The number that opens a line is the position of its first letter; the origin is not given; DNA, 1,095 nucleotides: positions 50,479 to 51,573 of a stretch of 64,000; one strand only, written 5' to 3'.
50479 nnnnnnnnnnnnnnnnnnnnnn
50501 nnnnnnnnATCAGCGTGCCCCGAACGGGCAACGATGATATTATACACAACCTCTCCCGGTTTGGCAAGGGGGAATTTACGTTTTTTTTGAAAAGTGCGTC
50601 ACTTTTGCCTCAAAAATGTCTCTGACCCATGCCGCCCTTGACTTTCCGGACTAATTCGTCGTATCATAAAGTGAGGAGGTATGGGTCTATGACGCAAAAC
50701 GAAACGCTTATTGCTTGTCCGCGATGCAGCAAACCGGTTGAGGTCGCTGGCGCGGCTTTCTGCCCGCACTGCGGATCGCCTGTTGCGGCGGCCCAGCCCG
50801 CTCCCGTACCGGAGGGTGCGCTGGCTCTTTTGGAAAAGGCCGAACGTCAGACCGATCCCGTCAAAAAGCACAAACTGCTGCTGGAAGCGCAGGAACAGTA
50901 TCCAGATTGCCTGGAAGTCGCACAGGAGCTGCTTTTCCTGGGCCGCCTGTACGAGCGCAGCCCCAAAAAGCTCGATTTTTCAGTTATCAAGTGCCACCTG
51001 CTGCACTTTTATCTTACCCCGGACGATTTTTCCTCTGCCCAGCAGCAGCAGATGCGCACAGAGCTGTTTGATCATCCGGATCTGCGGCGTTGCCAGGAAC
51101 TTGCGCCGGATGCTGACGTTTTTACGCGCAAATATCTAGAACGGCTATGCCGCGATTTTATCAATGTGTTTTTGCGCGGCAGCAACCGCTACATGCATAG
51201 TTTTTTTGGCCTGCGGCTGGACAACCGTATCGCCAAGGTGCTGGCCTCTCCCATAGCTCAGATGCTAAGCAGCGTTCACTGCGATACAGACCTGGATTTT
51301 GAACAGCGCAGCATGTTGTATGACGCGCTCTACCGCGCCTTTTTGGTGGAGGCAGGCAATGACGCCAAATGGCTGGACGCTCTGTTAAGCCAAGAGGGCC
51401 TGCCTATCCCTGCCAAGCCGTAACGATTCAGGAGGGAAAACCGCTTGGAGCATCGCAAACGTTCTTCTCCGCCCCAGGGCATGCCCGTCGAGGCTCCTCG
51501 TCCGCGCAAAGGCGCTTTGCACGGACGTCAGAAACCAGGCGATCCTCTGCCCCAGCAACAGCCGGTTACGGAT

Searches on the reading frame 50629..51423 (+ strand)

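Call 6: search_protein_families(library=pfam, proteins=[window:50629-51423:+], max_evalue=0.001)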
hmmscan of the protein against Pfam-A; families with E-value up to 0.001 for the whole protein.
window:50629-51423:+ (264 aa): 1 family
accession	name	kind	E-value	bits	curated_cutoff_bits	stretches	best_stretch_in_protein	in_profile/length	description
PF13240.11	Zn_Ribbon_1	-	0.00011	22.3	25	1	30-52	2-23/23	zinc-ribbon domain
